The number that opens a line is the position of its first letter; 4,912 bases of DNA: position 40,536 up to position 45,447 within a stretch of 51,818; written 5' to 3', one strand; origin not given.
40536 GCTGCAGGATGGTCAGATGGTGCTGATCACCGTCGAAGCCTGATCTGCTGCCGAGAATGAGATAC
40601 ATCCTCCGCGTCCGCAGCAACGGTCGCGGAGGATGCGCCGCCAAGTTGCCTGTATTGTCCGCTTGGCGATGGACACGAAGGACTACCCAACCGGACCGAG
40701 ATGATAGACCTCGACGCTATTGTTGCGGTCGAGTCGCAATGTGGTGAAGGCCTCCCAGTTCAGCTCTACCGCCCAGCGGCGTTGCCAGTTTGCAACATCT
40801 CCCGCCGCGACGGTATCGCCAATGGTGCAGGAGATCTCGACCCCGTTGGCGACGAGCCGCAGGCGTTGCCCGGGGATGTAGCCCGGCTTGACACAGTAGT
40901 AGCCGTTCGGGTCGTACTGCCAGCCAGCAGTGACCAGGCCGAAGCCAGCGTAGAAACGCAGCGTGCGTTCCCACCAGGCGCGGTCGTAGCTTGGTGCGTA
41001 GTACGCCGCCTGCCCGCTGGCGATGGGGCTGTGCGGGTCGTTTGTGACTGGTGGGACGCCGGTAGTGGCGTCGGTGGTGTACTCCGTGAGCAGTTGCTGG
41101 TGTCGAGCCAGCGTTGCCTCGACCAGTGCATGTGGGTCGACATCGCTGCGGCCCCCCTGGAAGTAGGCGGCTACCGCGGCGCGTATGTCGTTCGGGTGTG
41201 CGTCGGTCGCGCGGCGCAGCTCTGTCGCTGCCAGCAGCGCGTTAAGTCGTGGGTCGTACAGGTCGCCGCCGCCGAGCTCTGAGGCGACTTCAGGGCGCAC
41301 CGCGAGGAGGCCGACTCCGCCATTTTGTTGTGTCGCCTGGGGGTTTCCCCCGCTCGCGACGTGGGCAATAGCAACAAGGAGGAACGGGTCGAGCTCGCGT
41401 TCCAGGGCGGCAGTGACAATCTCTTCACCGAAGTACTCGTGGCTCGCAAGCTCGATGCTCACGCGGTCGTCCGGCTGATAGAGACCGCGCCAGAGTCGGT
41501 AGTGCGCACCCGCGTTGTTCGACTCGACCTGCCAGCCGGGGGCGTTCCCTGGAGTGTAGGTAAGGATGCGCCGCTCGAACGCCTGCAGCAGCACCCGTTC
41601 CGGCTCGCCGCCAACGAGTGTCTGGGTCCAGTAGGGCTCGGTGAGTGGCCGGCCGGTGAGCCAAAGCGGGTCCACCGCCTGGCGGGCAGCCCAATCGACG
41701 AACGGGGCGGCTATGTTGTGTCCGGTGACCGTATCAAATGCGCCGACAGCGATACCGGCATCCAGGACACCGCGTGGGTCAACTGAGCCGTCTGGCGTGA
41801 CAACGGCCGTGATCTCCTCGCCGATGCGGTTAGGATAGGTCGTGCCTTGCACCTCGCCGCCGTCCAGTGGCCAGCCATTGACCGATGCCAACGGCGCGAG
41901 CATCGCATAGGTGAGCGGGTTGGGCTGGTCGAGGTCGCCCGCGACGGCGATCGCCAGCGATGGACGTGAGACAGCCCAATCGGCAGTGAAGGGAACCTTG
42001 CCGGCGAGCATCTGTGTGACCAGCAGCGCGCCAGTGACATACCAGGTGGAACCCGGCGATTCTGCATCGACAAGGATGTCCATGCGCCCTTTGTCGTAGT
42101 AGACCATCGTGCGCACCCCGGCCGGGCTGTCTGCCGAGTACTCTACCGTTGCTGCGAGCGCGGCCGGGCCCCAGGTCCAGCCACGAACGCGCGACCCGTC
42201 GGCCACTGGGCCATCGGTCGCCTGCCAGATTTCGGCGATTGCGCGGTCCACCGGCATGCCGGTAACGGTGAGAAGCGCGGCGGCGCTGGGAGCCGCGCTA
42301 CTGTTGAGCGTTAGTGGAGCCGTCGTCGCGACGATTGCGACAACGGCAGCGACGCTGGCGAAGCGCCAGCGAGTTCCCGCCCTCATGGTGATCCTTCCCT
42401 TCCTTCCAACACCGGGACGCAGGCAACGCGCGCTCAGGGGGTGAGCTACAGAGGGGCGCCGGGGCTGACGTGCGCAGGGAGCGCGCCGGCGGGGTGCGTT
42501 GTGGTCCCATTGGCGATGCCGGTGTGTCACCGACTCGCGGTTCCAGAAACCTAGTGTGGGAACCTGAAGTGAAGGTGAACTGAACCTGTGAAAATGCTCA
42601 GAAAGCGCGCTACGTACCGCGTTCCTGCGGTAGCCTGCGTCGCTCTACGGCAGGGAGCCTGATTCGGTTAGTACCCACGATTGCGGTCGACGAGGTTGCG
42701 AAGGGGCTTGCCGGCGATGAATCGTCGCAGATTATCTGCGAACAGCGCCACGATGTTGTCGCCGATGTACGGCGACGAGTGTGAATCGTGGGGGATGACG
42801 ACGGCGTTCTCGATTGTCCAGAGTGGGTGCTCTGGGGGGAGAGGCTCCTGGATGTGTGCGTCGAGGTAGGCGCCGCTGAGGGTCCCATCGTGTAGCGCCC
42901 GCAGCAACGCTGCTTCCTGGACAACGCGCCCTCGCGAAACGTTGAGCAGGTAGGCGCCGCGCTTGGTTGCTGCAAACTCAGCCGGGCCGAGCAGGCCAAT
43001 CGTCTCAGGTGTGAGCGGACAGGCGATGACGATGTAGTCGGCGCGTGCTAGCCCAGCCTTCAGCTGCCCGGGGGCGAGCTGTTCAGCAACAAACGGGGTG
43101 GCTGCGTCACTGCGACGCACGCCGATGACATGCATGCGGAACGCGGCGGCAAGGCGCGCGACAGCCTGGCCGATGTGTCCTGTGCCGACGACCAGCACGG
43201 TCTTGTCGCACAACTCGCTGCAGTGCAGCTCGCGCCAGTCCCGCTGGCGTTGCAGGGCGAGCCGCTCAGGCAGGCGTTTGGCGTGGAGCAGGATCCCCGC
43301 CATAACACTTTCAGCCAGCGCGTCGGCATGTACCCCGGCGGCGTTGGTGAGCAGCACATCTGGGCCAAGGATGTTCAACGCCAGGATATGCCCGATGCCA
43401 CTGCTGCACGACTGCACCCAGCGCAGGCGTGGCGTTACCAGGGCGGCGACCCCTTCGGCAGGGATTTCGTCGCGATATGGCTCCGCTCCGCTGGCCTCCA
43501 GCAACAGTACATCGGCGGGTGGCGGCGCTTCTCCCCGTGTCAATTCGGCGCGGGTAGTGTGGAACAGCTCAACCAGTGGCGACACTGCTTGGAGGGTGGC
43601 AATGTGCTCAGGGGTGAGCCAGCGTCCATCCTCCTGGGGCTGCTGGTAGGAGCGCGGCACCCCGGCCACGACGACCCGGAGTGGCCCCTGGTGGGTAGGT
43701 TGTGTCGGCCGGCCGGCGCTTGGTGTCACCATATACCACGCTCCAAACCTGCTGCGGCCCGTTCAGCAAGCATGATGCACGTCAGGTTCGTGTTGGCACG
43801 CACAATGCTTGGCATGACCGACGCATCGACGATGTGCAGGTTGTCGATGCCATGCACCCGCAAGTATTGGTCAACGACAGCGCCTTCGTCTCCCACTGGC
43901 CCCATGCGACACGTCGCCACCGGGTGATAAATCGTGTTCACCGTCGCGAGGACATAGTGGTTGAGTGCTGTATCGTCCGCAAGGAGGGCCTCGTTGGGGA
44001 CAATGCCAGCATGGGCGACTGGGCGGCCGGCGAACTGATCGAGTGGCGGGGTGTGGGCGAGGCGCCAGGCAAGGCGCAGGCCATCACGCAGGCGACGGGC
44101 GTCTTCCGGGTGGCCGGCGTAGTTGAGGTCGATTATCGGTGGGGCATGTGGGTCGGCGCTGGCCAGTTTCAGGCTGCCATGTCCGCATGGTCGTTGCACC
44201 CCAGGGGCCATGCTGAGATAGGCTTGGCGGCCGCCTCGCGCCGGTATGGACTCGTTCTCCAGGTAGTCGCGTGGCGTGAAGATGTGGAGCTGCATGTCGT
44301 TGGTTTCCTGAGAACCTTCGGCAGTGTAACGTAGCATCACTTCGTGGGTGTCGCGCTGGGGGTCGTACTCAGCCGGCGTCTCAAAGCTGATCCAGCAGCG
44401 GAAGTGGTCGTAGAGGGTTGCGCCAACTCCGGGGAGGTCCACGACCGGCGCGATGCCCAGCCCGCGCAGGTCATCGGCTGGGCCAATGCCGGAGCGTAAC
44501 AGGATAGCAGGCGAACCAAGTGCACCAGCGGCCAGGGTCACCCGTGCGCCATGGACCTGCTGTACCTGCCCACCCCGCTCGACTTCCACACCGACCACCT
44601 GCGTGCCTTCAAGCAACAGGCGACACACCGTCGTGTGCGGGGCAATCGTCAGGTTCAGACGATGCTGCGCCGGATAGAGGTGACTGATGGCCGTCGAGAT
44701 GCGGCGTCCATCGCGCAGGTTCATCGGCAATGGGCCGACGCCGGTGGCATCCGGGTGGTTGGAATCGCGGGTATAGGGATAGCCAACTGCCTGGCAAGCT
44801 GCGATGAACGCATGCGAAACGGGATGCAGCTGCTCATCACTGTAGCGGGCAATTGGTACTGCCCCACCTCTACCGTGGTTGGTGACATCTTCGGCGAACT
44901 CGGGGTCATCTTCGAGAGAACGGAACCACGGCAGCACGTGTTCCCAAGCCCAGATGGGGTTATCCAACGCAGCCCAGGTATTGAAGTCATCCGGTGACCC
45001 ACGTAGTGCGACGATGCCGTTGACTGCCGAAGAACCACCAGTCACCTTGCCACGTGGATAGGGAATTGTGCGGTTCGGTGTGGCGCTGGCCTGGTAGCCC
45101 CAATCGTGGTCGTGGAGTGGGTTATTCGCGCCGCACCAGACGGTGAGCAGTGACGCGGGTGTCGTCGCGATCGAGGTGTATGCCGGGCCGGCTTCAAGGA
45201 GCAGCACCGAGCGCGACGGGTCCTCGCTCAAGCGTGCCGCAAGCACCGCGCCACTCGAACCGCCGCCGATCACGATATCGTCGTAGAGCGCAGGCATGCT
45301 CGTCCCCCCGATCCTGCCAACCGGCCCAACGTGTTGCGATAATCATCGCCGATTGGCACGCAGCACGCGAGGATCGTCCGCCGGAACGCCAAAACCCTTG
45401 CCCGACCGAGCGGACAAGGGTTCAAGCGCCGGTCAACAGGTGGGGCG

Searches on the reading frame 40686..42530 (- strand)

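Call 9: search_protein_families(library=pfam, proteins=[window:40686-42530:-], max_evalue=0.001)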
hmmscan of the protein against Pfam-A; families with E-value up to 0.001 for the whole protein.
window:40686-42530:- (615 aa): 1 family
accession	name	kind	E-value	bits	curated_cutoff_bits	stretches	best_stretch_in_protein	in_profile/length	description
PF01464.25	SLT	-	2.9e-10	40.2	21.3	1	373-461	5-99/117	Transglycosylase SLT domain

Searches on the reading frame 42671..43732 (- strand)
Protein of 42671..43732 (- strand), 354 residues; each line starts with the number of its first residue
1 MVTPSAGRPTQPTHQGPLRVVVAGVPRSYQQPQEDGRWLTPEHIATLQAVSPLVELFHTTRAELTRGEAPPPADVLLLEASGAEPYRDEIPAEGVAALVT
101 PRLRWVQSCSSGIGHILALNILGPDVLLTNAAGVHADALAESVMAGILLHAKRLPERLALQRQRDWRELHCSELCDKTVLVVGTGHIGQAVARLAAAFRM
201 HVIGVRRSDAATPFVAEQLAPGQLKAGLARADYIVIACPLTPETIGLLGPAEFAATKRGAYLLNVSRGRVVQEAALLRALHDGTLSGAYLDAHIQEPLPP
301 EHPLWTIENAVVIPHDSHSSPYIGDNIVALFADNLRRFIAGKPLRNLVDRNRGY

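Call 9: search_protein_families(library=pfam, proteins=[window:42671-43732:-], max_evalue=0.001)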
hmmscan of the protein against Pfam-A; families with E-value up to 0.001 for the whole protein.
window:42671-43732:- (354 aa): 2 families
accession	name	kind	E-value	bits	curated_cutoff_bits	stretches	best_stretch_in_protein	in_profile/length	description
PF02826.25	2-Hacid_dh_C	-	4e-48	163.6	25.1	1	145-315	2-176/178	D-isomer specific 2-hydroxyacid dehydrogenase, NAD binding domain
PF00389.36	2-Hacid_dh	-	0.00066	19.8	24.6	1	87-348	48-133/134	D-isomer specific 2-hydroxyacid dehydrogenase, catalytic domain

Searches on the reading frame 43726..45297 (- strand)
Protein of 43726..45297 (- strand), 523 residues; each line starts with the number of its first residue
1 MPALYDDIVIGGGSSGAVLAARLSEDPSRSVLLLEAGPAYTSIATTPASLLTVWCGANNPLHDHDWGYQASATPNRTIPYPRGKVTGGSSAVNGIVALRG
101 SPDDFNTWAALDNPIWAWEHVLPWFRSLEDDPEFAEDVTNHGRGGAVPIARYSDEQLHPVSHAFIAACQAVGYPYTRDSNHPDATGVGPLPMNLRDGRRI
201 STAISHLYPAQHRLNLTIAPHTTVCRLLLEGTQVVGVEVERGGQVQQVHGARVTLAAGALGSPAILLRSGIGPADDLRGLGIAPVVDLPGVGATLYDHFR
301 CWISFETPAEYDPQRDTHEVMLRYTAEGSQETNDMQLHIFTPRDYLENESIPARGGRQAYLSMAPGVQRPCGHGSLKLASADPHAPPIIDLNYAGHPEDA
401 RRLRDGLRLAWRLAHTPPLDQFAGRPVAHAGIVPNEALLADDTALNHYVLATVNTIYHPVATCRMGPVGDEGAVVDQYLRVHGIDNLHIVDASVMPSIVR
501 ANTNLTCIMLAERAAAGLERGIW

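Call 9: search_protein_families(library=pfam, proteins=[window:43729-45297:-], max_evalue=0.001)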
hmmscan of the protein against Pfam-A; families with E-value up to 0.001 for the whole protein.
window:43729-45297:- (523 aa): 5 families
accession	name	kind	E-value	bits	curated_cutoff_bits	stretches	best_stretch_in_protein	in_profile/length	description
PF00732.25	GMC_oxred_N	-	1.1e-40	140.3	23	1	5-299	1-217/218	GMC oxidoreductase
PF05199.19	GMC_oxred_C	-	1.5e-37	129.7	24.6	1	373-511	4-139/139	GMC oxidoreductase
PF00890.30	FAD_binding_2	-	8.9e-06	25.6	20.4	0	186-262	131-206/414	FAD binding domain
PF13450.12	NAD_binding_8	-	0.00011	22.8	21.9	1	9-70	1-51/68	NAD(P)-binding Rossmann-like domain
PF01266.30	DAO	-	0.00029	20.9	27.9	0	8-41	3-35/353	FAD dependent oxidoreductase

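Call 17: find_encoding_contigs(protein=window:43726-45297:-, flank=10000)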
Protein window:43726-45297:- (523 aa): no gene with exactly this product is on record in the collection.
